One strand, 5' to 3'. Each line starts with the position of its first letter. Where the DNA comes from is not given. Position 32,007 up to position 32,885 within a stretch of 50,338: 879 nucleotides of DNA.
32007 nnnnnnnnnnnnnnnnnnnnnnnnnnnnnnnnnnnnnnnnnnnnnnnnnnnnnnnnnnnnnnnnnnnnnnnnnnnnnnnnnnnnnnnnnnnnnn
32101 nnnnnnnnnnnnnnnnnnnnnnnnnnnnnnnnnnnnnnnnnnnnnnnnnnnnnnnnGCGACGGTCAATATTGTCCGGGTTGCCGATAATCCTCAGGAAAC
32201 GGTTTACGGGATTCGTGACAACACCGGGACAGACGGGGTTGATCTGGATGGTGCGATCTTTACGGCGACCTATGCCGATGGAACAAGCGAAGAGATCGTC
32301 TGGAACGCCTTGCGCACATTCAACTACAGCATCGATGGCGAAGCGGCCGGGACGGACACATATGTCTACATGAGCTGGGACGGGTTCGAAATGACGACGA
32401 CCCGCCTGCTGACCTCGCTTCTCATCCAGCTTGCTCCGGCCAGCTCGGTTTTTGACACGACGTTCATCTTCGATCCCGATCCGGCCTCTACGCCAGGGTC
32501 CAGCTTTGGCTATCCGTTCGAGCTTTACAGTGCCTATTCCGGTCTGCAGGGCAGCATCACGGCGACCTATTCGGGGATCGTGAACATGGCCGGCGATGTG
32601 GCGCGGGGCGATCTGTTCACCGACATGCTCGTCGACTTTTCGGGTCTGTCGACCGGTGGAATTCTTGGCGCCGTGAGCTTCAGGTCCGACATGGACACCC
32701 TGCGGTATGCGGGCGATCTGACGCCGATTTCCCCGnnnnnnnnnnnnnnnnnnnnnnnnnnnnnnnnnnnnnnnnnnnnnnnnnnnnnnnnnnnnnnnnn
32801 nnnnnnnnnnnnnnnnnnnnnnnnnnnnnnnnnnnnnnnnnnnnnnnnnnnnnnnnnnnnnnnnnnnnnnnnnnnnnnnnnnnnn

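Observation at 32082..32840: Only one VPLPA-CTERM cargo protein on the replicon, with an uncharacterised mature domain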

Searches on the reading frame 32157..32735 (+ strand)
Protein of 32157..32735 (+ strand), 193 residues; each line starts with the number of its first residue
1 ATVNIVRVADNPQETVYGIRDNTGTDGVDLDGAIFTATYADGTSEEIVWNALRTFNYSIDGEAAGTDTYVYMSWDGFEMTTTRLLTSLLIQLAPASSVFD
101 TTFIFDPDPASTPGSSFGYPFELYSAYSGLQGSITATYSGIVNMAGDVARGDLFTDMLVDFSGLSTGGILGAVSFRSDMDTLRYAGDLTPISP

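Call 40: predict_structure(alignment_id=A3)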
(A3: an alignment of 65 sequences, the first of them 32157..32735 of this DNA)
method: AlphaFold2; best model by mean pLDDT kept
length: 193 residues; sequences in the alignment: 65
mean_pLDDT: 94.2   pTM: 0.91
mean pLDDT of the five models: 94.2, 94.1, 93.9, 93.3, 93.2
residues with pLDDT >= 90: 157; 70-90: 34; 50-70: 2; < 50: 0
segments of 3 or more residues with pLDDT < 50: none
pLDDT, mean of each block of 10 residues (from residue 1): 94 95 94 99 99 89 98 95 99 98 82 91 85 97 93 96 98 97 96 80
secondary structure, 60 per line:
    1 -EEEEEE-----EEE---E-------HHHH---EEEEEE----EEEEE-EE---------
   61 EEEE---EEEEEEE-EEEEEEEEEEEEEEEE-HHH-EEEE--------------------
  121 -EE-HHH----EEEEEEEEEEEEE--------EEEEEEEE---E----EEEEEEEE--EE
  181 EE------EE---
elements in order: E2-7 E13-15 H27-30 E34-39 E44-48 E61-64 E68-74 E76-91 E97-100 E132-144 E153-160 E169-176 E179-182
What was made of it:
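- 32157..32735 (+): Mature all-beta domain, residues 26-218. About 20.9 kDa and pI 4.05 if cut near VPLPA. Invariant D125, G143, D177, D205. AlphaFold2 pLDDT 94.2, pTM 0.91 (call 40).
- On Any solved fold (PDB) or viral predicted fold (BFVD): Model pLDDT 94.2, pTM 0.91 (call 40).
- The model is a compact all-beta fold (call 40). The AlphaFold2 model is confident (call 40).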

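Call 43: fold_search(model_id=the predicted structure, library=pdb)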
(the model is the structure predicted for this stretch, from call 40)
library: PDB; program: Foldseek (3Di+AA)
matches with E <= 10: 1166; with E <= 0.001: 0
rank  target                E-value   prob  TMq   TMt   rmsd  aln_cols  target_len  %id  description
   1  9me4_M                8.6e-02  0.08  0.17  0.17  19.8       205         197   10  Antibody fragments from mAb475 and mAb824 bound to the adhesin protein FimH (released 2025-11-26)
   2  6njl_J                1.1e-01  0.03  0.12  0.11  20.4       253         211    7  Architecture and subunit arrangement of native AMPA receptors (released 2019-04-24)
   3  4ybn_B                1.3e-01  0.06  0.17  0.16  18.2       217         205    9  Structure of the FAD and Heme binding protein msmeg_4975 from Mycobacterium smegmatis (released 2015-10-21)
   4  3wih_L                1.3e-01  0.04  0.13  0.12  20.3       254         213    6  Crystal structure of the third fibronectin domain (Fn3) of human ROBO1 in complex with the Fab fragment of murine mono (released 2015-01-21)
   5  5vk2_L                1.3e-01  0.03  0.13  0.12  19.8       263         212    9  Structural basis for antibody-mediated neutralization of Lassa virus (released 2017-05-31)
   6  8xk5_J                1.4e-01  0.03  0.13  0.12  21.2       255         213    7  SNB1G11 Fab bound to SFTSV glycoprotein Gn (released 2024-07-10)
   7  7rew_B                1.4e-01  0.02  0.11  0.11  20.1       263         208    8  Crystal Structure of IL-13 in complex with MMAb3 Fab (released 2022-05-25)
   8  8vs8_C                1.5e-01  0.02  0.11  0.10  21.0       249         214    6  Crystal structure of ADI-19425 Fab in complex with anti-idiotypic 1D3 Fab (released 2024-09-18)
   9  9d81                  1.7e-01  0.10  0.21  0.09  13.0       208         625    7  Shigella flexneri bacteriophage Moo19 Gp82 (released 2025-01-15)
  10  4k2u_L                1.7e-01  0.02  0.12  0.11  19.9       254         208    7  Crystal structure of PfEBA-175 F1 in complex with R218 antibody Fab fragment (released 2013-06-12)
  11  1gig_L                1.7e-01  0.02  0.11  0.10  21.7       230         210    5  REFINED THREE-DIMENSIONAL STRUCTURE OF THE FAB FRAGMENT OF A MURINE IGG1, LAMBDA ANTIBODY (released 1994-04-30)
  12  7vaz_A                1.7e-01  0.02  0.12  0.11  20.1       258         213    5  Crystal structure of antibody 14A in complex with MUC1 glycopeptide(GlycoS) (released 2022-08-31)
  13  1um4_L                1.9e-01  0.03  0.13  0.11  20.0       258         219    5  Catalytic Antibody 21H3 with hapten (released 2004-10-05)
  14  9o3d_B                2.0e-01  0.02  0.12  0.11  20.7       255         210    5  Crystal structure of broadly neutralizing antibody HEPC108 in complex with Hepatitis C virus envelope glycoprotein E2  (released 2026-01-21)
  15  8vs8_W                2.1e-01  0.02  0.11  0.11  19.9       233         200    8  Crystal structure of ADI-19425 Fab in complex with anti-idiotypic 1D3 Fab (released 2024-09-18)
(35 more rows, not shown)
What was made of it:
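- On Any solved fold (PDB) or viral predicted fold (BFVD): PDB best E 0.086, TM at most 0.21 (call 43).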

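Call 54: fold_search(model_id=the predicted structure, library=viral)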
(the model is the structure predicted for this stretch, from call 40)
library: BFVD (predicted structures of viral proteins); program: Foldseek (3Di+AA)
matches with E <= 10: 690; with E <= 0.001: 0
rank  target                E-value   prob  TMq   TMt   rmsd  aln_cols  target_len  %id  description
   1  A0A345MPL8            3.2e-02  0.38  0.28  0.18  14.6       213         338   13  (no name in the UniProt tables at hand)
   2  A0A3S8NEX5            9.5e-02  0.28  0.23  0.13  14.6       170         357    7  Uncharacterized protein [Sulfolobales Beppu filamentous virus 2]
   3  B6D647                1.0e-01  0.06  0.14  0.06  17.7       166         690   12  Occlusion-derived virus envelope protein ODV-E66 [Agrotis ipsilon multiple nucleopolyhedrovirus]
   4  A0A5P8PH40            1.1e-01  0.44  0.19  0.20   9.3        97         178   11  Uncharacterized protein [Serratia phage Muldoon]
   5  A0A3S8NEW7            1.3e-01  0.04  0.13  0.12  25.5       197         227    8  Uncharacterized protein [Sulfolobales Beppu filamentous virus 2]
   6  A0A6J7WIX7            1.3e-01  0.13  0.16  0.26  15.4        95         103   10  Uncharacterized protein [uncultured Caudovirales phage]
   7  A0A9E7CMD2            1.9e-01  0.57  0.16  0.42   9.5        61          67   16  Uncharacterized protein [Escherichia phage ZL19]
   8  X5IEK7                2.0e-01  0.14  0.19  0.17  12.8       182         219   10  Structural protein [Pseudomonas phage KPP25]
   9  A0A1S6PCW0            2.0e-01  0.13  0.22  0.20  15.0       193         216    6  (no name in the UniProt tables at hand)
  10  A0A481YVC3            2.1e-01  0.30  0.13  0.21  11.6        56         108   14  Uncharacterized protein [Marseillevirus LCMAC103]
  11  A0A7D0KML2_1          2.4e-01  0.05  0.14  0.04  16.9       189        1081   10  (no name in the UniProt tables at hand)
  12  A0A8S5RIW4            2.6e-01  0.06  0.15  0.12  14.2       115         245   10  Uncharacterized protein [virus sp. ctDJ83]
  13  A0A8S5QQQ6            2.8e-01  0.06  0.14  0.07  15.0       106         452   15  BppU domain protein [Siphoviridae sp. ct8LX107]
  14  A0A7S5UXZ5            3.0e-01  0.02  0.09  0.05  17.1       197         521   11  (no name in the UniProt tables at hand)
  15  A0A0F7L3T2            3.1e-01  0.12  0.27  0.30  12.7       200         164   12  Uncharacterized protein [uncultured marine virus]
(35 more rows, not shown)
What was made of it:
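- On Any solved fold (PDB) or viral predicted fold (BFVD): BFVD best E 0.032, TM 0.28 (call 54).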

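Call 56: search_protein_representatives(alignment_id=A3)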
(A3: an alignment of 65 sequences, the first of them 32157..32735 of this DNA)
Query: 65 sequences, 248 profile positions. Proteins with E-value up to 0.001 (for the whole library): 1343; up to 1e-10: 795; up to 1e-30: 96. The best 150 are listed.
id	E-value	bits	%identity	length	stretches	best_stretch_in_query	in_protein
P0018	1.8e-93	328.4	-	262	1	1-244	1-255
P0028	2.5e-87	308.3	-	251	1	3-240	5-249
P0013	3.0e-87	308.0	-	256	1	2-238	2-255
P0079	4.5e-86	304.2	-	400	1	25-229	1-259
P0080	9.4e-86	303.1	-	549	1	25-222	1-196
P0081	1.3e-85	302.7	-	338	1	25-229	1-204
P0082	6.3e-85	300.4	-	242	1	3-240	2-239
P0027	3.3e-84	298.1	-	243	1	7-241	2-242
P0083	2.4e-83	295.2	-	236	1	11-237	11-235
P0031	2.0e-80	285.7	-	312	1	28-228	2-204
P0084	1.2e-79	283.1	-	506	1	25-217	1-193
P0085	7.7e-78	277.2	-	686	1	25-219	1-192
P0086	1.8e-77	276.0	-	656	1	25-218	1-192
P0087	5.5e-77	274.4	-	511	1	25-218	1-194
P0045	9.6e-77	273.6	-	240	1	5-239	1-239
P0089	6.4e-76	270.9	-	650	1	26-216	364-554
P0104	5.2e-65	235.2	-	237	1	2-238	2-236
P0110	8.4e-63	227.9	-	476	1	25-207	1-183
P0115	2.1e-60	220.1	-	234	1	5-238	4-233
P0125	3.0e-52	193.4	-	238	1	6-239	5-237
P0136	1.9e-43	164.6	-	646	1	25-219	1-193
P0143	1.0e-37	145.8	-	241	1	11-244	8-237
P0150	2.3e-33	131.5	-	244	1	8-239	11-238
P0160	7.3e-32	126.6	-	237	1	11-240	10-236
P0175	1.5e-29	119.0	-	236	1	15-237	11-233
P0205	3.6e-27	111.2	-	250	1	9-241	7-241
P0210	8.3e-27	110.1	-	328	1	20-212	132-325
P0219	2.4e-26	108.5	-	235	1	9-240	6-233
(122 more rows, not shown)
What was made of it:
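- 32082..32840 (+): Cargo gene: 252-aa VPLPA-CTERM protein, stop codon included. Family of 1,343 representatives (call 56).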

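Call 58: search_protein_families(library=ncbifam, proteins=[P0175, P0205, P0219, P0160, P0150, P0143, P0125, P0115, P0210], max_evalue=0.01)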
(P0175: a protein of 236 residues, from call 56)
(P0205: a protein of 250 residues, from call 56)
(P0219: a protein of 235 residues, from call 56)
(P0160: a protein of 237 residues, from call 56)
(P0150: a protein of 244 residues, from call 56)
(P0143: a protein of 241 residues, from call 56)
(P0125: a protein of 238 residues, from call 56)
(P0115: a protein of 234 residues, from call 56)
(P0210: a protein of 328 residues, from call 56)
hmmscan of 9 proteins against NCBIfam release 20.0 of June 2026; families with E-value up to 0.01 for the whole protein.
P0175 (236 aa): 8 families
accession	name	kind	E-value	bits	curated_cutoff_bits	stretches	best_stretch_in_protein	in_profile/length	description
NF033554.9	floc_PepA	equivalog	2.5e-06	27.5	80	1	50-233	91-259/261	flocculation-associated PEP-CTERM protein PepA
NF038129.1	PEP_NF038129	equivalog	4.4e-06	26.7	65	1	57-233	40-193/194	NF038129 family PEP-CTERM protein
NF041538.1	PEP_EDSA_1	subfamily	2.2e-05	24.3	100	1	168-233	243-306/307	EDSAP-1 family PEP-CTERM protein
NF038125.1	PEP_CTERM_THxN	subfamily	2.2e-05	24.2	85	1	208-233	222-245/246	THxN family PEP-CTERM protein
NF041927.1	Xrt_dep_XDP1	equivalog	0.0014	18.7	125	0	207-233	216-241/242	exosortase-dependent surface protein XDP1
NF033947.0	PEP-cistern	hypoth_equivalog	0.0026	17.5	60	1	194-233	163-195/195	cistern family PEP-CTERM protein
TIGR02595.1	PEP_CTERM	domain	0.0053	17.5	16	1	211-228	1-18/24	PEP-CTERM sorting domain-containing protein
NF038120.1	PEP_CTERM_QFxxD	subfamily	0.0095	15.8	80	0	208-232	190-214/215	NF038120 family PEP-CTERM protein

P0205 (250 aa): 0 families

P0219 (235 aa): 10 families
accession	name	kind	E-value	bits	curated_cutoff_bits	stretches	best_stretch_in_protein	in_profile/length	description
NF038125.1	PEP_CTERM_THxN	subfamily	2e-06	27.6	85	1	197-231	212-246/246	THxN family PEP-CTERM protein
NF038129.1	PEP_NF038129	equivalog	3.1e-06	27.2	65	1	191-230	154-193/194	NF038129 family PEP-CTERM protein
NF033554.9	floc_PepA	equivalog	5e-06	26.5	80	1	53-231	69-260/261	flocculation-associated PEP-CTERM protein PepA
NF041538.1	PEP_EDSA_1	subfamily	1.9e-05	24.5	100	1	208-231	284-307/307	EDSAP-1 family PEP-CTERM protein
NF038126.1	PEP_CTERM_FxDxF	subfamily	4.8e-05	23.7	50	1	196-229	131-163/165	FxDxF family PEP-CTERM protein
TIGR02595.1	PEP_CTERM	domain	0.00014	22.4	16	1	208-231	1-23/24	PEP-CTERM sorting domain-containing protein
NF041927.1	Xrt_dep_XDP1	equivalog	0.00015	21.8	125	1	204-231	215-242/242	exosortase-dependent surface protein XDP1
TIGR03370.1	VPLPA-CTERM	domain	0.00041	20.3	25.35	1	208-231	1-24/25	VPLPA-CTERM sorting domain-containing protein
NF038120.1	PEP_CTERM_QFxxD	subfamily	0.00045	20.2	80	1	201-229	187-214/215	NF038120 family PEP-CTERM protein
NF033947.0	PEP-cistern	hypoth_equivalog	0.0099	15.6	60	0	199-230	164-195/195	cistern family PEP-CTERM protein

P0160 (237 aa): 1 family
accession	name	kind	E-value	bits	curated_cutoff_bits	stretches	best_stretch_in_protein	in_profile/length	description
TIGR03370.1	VPLPA-CTERM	domain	0.0048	16.9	25.35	1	211-235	1-25/25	VPLPA-CTERM sorting domain-containing protein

P0150 (244 aa): 0 families

P0143 (241 aa): 1 family
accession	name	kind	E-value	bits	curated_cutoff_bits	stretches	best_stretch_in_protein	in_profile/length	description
TIGR03370.1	VPLPA-CTERM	domain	0.00088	19.2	25.35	1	208-222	1-15/25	VPLPA-CTERM sorting domain-containing protein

P0125 (238 aa): 4 families
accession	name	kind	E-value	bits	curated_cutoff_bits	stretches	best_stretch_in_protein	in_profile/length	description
TIGR03370.1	VPLPA-CTERM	domain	6.9e-08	32.4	25.35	1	213-236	1-24/25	VPLPA-CTERM sorting domain-containing protein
NF041538.1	PEP_EDSA_1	subfamily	2.3e-05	24.2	100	1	135-236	220-307/307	EDSAP-1 family PEP-CTERM protein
NF038124.1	PEP_CTERM_TLD_A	exception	0.0039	16.8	100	0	200-236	198-234/235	PEP_CTERM-anchored TLD domain-containing protein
NF038126.1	PEP_CTERM_FxDxF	subfamily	0.0051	17.1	50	1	209-236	138-165/165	FxDxF family PEP-CTERM protein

P0115 (234 aa): 1 family
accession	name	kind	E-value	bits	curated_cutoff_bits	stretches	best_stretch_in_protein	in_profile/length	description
TIGR03370.1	VPLPA-CTERM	domain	4.3e-06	26.6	25.35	1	210-233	1-24/25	VPLPA-CTERM sorting domain-containing protein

P0210 (328 aa): 1 family
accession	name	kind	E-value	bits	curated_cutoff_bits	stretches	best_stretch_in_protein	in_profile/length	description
TIGR02600.1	Verru_Chthon_A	subfamily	0.00066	17.7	332.3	1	14-76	1-63/1296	Verru_Chthon cassette protein A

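Call 59: search_protein_families(library=pfam, proteins=[P0175, P0205, P0219, P0160, P0150, P0143, P0210, P0089, P0084], max_evalue=0.01)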
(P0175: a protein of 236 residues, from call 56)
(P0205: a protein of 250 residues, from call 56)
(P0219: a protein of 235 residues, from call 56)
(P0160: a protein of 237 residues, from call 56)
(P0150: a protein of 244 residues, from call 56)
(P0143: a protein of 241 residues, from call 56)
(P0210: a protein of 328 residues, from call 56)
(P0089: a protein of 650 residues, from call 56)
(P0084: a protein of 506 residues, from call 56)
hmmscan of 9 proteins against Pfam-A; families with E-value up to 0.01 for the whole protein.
P0175 (236 aa): 1 family
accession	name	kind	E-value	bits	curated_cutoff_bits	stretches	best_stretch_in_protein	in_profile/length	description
PF07589.16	PEP-CTERM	-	6e-06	26.6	20.7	1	210-233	1-23/24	PEP-CTERM motif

P0205 (250 aa): 0 families

P0219 (235 aa): 1 family
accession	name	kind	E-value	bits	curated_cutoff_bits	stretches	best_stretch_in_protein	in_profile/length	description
PF07589.16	PEP-CTERM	-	4e-07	30.3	20.7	1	207-230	1-24/24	PEP-CTERM motif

P0160 (237 aa): 0 families

P0150 (244 aa): 1 family
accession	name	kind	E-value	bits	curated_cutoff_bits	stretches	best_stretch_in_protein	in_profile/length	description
PF07589.16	PEP-CTERM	-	0.00072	20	20.7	1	213-238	1-24/24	PEP-CTERM motif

P0143 (241 aa): 1 family
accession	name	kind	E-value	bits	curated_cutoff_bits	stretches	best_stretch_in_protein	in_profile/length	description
PF07589.16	PEP-CTERM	-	4.1e-06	27.1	20.7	1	207-232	1-24/24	PEP-CTERM motif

P0210 (328 aa): 0 families

P0089 (650 aa): 6 families
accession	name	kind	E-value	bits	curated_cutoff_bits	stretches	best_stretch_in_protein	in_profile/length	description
PF00028.23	Cadherin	-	1.1e-11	45.5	28.8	0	180-244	25-82/93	Cadherin domain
PF10798.13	YmgB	-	3.1e-06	27.4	22.3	0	60-79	37-56/59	Biofilm development protein YmgB/AriR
PF18957.6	RibLong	-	4e-06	28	27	0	5-34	31-60/93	Long Rib domain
PF21749.2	DACND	-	0.00022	21.2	27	0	175-216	70-111/173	Probable sensor domain DACND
PF22298.2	Tsr1_G-like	-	0.0023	18.2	27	0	203-226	126-149/161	Tsr1, G-like domain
PF25099.1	GOLD_PATL1_C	-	0.0031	17.7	34.5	0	196-222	18-44/85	Patellin-1-like, C-terminal GOLD domain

P0084 (506 aa): 2 families
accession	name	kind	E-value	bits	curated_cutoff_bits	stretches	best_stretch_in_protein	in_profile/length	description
PF13946.11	DUF4214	-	1.1e-19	70.7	23.2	2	346-409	1-64/72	Domain of unknown function (DUF4214)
PF00353.25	HemolysinCabind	-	3e-13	49.9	23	2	200-234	2-36/36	RTX calcium-binding nonapeptide repeat (4 copies)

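Call 61: search_protein_families(library=ncbifam, alignment_id=A4, max_evalue=0.01)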
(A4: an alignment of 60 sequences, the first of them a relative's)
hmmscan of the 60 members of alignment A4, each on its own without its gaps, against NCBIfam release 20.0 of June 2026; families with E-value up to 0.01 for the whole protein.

A. member 1, P0175 (236 aa): 8 families
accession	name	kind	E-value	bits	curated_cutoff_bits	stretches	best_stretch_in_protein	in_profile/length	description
NF033554.9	floc_PepA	equivalog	2.5e-06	27.5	80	1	50-233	91-259/261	flocculation-associated PEP-CTERM protein PepA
NF038129.1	PEP_NF038129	equivalog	4.4e-06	26.7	65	1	57-233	40-193/194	NF038129 family PEP-CTERM protein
NF041538.1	PEP_EDSA_1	subfamily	2.2e-05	24.3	100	1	168-233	243-306/307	EDSAP-1 family PEP-CTERM protein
NF038125.1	PEP_CTERM_THxN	subfamily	2.2e-05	24.2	85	1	208-233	222-245/246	THxN family PEP-CTERM protein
NF041927.1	Xrt_dep_XDP1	equivalog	0.0014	18.7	125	0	207-233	216-241/242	exosortase-dependent surface protein XDP1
NF033947.0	PEP-cistern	hypoth_equivalog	0.0026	17.5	60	1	194-233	163-195/195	cistern family PEP-CTERM protein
TIGR02595.1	PEP_CTERM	domain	0.0053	17.5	16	1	211-228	1-18/24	PEP-CTERM sorting domain-containing protein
NF038120.1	PEP_CTERM_QFxxD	subfamily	0.0095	15.8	80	0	208-232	190-214/215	NF038120 family PEP-CTERM protein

B. families by the number of members that match (of 60 scanned): 20 families
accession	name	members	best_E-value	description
NF041538.1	PEP_EDSA_1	28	3.8e-10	EDSAP-1 family PEP-CTERM protein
NF038125.1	PEP_CTERM_THxN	26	6.7e-09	THxN family PEP-CTERM protein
NF038129.1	PEP_NF038129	26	1.8e-08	NF038129 family PEP-CTERM protein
NF033554.9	floc_PepA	23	2.9e-09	flocculation-associated PEP-CTERM protein PepA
TIGR02595.1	PEP_CTERM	23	7.3e-07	PEP-CTERM sorting domain-containing protein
TIGR03370.1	VPLPA-CTERM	22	6e-13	VPLPA-CTERM sorting domain-containing protein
NF041927.1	Xrt_dep_XDP1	22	2.4e-06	exosortase-dependent surface protein XDP1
NF038120.1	PEP_CTERM_QFxxD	18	2.8e-06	NF038120 family PEP-CTERM protein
NF038126.1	PEP_CTERM_FxDxF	16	2.2e-06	FxDxF family PEP-CTERM protein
NF033947.0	PEP-cistern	12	3.4e-05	cistern family PEP-CTERM protein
NF038118.1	PEP_CTERM_CCXG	9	4.3e-05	CCXG family PEP-CTERM protein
NF038124.1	PEP_CTERM_TLD_A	9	4.9e-05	PEP_CTERM-anchored TLD domain-containing protein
NF038119.1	PEP_CTERM_MHFG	7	0.0012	MHFG family PEP-CTERM protein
NF035944.1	PEPxxWA-CTERM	3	0.0044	PEPxxWA-CTERM sorting domain-containing protein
TIGR03901.2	MYXO-CTERM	2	0.0018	MYXO-CTERM sorting domain-containing protein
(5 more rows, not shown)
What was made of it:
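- On PepA flocculation-associated PEP-CTERM protein (NF033554): For distant relatives the best E is 2.9e-9, and the scores shown (26.5-27.5 bits) are far below the cut-off (calls 58, 61).
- Tried and rejected: Weak NCBIfam hits of distant members to PepA, EDSAP-1, THxN and NF038129 (calls 58, 61) are below threshold and largely explained by the shared tail.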

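Call 62: list_cluster_members(proteins=[P0175, P0219, P0205, P0160, P0150, P0143, P0125, P0115, P0104, P0210])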
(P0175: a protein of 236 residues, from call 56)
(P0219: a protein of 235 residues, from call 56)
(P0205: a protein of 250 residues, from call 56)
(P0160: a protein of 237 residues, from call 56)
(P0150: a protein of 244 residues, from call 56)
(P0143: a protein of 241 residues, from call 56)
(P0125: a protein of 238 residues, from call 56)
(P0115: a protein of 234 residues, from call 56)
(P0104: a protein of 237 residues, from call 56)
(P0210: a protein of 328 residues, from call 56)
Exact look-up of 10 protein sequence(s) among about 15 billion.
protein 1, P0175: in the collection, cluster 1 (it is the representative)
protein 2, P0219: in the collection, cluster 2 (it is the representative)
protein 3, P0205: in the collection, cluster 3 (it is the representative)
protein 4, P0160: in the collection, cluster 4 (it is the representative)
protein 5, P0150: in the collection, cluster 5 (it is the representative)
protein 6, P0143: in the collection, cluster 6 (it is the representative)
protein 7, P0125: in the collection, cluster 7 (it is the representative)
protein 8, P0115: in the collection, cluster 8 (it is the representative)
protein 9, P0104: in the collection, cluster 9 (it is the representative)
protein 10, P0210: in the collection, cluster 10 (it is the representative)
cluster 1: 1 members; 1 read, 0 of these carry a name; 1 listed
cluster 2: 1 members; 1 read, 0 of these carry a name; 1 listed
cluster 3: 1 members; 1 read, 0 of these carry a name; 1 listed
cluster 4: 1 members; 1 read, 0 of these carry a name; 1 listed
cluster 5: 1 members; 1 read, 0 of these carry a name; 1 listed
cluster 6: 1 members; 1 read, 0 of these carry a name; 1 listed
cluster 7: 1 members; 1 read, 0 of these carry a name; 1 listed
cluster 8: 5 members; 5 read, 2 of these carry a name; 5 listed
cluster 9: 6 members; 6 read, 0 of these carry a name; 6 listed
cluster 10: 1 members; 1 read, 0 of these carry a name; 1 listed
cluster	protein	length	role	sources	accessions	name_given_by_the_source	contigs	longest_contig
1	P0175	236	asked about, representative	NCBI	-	-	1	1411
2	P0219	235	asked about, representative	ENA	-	-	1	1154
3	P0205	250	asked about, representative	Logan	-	-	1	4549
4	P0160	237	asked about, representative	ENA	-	-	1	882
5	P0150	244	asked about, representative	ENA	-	-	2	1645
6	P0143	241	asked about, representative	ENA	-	-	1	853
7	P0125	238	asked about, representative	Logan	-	-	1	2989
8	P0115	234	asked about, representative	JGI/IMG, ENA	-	hypothetical protein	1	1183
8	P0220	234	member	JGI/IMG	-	hypothetical protein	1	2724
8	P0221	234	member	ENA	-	-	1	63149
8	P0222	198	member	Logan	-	-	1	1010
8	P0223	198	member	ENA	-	-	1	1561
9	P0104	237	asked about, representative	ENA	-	-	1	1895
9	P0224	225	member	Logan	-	-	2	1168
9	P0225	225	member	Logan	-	-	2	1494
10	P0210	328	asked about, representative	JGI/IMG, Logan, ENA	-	-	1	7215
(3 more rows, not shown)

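Call 71: search_protein_families(library=pfam, proteins=[P0110, P0085, P0136], max_evalue=0.001)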
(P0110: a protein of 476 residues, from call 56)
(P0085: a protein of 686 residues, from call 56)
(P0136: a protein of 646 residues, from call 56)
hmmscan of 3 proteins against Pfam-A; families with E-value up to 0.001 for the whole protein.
P0110 (476 aa): 2 families
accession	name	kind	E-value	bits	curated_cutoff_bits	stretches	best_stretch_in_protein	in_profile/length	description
PF13403.11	Hint_2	-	1.6e-46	158.7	28.4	1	293-432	1-147/147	Hint domain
PF17963.7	Big_9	-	5.5e-09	37.2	23.6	1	192-286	6-89/89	Bacterial Ig domain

P0085 (686 aa): 1 family
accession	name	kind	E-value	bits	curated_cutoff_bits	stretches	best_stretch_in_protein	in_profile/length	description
PF00353.25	HemolysinCabind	-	3e-60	200.1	23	11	280-313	2-35/36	RTX calcium-binding nonapeptide repeat (4 copies)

P0136 (646 aa): 5 families
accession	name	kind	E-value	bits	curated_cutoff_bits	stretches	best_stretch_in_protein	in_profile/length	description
PF17963.7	Big_9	-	7.5e-78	257.9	23.6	3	285-372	1-88/89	Bacterial Ig domain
PF17892.7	Cadherin_5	-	9.2e-68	224.7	26.5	3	377-470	2-98/98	Cadherin-like domain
PF17803.7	Cadherin_4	-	2.2e-61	204.7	25.1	3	275-342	1-71/71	Bacterial cadherin-like domain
PF19076.6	CshA_repeat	-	8.9e-10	39.6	27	0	206-281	28-103/103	Surface adhesin CshA repetitive domain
PF16184.11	Cadherin_3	-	3.1e-05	24.3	25.5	0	400-431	22-53/106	Cadherin-like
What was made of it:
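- Closest known: RTX and cadherin-like repeat adhesins secreted by type I systems. Same: The domain occurs as the N-terminal head of RTX, Big_9, Cadherin_4/5 and CshA-repeat proteins (calls 59, 71).
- The same domain is displayed on clearly extracellular scaffolds such as RTX and cadherin-like repeats (calls 59, 71).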
